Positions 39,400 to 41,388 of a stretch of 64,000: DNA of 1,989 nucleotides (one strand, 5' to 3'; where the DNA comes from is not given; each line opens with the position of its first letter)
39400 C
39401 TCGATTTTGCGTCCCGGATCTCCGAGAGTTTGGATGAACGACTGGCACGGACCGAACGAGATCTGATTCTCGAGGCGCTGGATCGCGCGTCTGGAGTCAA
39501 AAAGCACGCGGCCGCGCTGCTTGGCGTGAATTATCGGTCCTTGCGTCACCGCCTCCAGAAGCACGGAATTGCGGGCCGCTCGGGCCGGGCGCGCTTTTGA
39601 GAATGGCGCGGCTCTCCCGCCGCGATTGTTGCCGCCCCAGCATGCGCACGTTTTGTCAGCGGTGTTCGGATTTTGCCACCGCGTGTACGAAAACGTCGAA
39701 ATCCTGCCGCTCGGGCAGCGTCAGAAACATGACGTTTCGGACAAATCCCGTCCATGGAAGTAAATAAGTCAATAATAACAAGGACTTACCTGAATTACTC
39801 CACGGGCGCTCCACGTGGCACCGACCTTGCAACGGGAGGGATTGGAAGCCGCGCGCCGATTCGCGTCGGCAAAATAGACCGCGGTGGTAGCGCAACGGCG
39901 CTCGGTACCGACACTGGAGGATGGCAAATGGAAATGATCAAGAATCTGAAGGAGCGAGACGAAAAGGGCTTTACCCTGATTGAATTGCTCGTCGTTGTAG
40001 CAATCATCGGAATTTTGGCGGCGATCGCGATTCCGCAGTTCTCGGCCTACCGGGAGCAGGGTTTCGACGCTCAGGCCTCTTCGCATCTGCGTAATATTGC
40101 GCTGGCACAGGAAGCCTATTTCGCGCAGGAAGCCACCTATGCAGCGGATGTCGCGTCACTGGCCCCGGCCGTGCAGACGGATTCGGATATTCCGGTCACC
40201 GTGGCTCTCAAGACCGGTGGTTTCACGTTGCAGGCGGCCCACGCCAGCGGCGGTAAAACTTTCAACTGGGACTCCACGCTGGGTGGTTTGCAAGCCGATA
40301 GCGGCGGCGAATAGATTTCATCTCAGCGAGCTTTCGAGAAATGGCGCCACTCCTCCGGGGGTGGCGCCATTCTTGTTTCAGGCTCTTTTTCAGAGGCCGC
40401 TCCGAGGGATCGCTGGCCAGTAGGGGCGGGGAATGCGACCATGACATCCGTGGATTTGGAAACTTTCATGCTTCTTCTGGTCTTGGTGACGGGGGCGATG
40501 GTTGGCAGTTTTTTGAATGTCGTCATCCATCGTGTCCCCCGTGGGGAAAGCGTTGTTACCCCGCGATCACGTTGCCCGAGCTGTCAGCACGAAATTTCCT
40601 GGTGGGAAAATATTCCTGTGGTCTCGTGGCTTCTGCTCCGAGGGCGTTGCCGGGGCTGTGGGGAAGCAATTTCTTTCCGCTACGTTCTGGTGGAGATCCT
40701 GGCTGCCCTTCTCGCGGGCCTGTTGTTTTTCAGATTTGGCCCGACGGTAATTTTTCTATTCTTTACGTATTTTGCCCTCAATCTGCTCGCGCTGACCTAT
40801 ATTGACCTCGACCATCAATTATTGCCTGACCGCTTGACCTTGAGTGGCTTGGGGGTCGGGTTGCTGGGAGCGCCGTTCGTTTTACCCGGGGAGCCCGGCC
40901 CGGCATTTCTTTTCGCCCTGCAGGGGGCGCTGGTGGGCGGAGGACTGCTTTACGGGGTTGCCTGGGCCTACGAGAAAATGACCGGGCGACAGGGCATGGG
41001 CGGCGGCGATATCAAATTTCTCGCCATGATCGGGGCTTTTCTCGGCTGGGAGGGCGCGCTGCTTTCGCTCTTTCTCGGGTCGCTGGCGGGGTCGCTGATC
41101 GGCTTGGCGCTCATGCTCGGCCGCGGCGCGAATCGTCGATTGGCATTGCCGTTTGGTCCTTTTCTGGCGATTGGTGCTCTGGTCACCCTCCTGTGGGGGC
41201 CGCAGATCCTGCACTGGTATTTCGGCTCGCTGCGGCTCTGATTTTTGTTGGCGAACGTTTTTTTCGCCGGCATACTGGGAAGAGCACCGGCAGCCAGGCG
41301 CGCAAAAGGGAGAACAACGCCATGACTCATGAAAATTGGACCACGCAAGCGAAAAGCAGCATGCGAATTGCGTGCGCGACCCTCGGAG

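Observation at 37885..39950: One-component membrane PAS-sigma-54 activator replaces the PilS/PilR pair, with a textbook -24/-12 promoter in front of pilA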

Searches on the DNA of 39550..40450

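Call 51: search_rna_families(source=window, start=39550, end=40450, threshold=evalue, max_evalue=1)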
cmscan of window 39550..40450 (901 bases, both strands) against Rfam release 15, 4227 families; matches with E-value up to 1: 0.
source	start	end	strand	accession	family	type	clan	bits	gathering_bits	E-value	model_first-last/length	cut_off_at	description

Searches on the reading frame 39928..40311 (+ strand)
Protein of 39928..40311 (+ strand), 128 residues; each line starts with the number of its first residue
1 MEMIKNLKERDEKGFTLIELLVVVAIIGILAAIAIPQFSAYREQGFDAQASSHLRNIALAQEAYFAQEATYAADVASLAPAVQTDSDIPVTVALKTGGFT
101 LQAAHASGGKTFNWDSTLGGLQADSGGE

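Call 5: search_protein_families(library=pfam, proteins=[window:39928-40311:+], max_evalue=0.01)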
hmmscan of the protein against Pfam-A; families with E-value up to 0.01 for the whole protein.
window:39928-40311:+ (128 aa): 2 families
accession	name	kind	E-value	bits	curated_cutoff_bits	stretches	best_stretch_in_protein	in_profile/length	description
PF07963.17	N_methyl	-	4.3e-10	39.2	21.2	1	10-35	2-27/27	Prokaryotic N-terminal methylation motif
PF16732.10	ComP_DUS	-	0.00021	22.5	27.3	1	36-108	1-77/87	Type IV minor pilin ComP, DNA uptake sequence receptor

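Call 9: search_protein_families(library=ncbifam, proteins=[window:39928-40311:+], max_evalue=0.001)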
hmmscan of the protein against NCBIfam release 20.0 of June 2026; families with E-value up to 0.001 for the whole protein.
window:39928-40311:+ (128 aa): 9 families
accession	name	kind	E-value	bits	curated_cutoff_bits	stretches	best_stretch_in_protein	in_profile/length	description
NF041775.1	typeIV_PilA_Myxo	equivalog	1.1e-14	54.9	400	1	12-74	10-72/214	type IV pilin protein PilA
TIGR01710.1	typeII_sec_gspG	equivalog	3.5e-10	40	88.85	1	13-90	1-78/134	type II secretion system major pseudopilin GspG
TIGR02532.1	IV_pilin_GFxxxE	domain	2.3e-09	36.7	16.3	1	13-35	2-24/24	prepilin-type N-terminal cleavage/methylation domain-containing protein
NF007862.0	PRK10574.1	equivalog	4e-09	36.8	138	1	11-42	3-34/145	prepilin peptidase-dependent pilin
TIGR01708.2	typeII_sec_gspH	equivalog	6.3e-09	36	80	1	12-63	1-53/169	type II secretion system minor pseudopilin GspH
NF040999.1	pilin_ComGC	equivalog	1.5e-07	31.5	75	1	12-78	1-66/84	competence type IV pilus major pilin ComGC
NF007800.0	PRK10506.1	equivalog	2.3e-06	27.5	158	1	9-58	5-54/163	prepilin peptidase-dependent protein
NF041013.1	T4P_ComGE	equivalog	7.1e-06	26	49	1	13-58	4-49/83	competence type IV pilus minor pilin ComGE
TIGR02596.1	TIGR02596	subfamily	1e-05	25.7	70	1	15-61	1-48/196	Verru_Chthon cassette protein D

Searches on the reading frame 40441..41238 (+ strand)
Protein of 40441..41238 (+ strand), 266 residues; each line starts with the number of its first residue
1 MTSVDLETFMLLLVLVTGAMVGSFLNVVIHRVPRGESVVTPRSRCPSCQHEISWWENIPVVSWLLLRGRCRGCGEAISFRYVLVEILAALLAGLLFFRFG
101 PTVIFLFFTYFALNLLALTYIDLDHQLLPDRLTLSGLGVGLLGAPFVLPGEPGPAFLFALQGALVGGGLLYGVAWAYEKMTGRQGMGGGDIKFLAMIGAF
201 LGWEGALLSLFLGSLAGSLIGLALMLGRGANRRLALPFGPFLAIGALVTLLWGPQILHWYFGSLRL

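Call 5: search_protein_families(library=pfam, proteins=[window:40441-41238:+], max_evalue=0.01)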
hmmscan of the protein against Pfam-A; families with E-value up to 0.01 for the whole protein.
window:40441-41238:+ (266 aa): 3 families
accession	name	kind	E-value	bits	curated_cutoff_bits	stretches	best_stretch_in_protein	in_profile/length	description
PF06750.18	A24_N_bact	-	7.7e-38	128.9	23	1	16-99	1-84/84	Bacterial Peptidase A24 N-terminal domain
PF01478.23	Peptidase_A24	-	3.3e-21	76.1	26.5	1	111-222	3-104/104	Type IV leader peptidase family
PF25207.1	DUF7837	-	0.0064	16.9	27.8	0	68-85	6-23/47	Domain of unknown function (DUF7837)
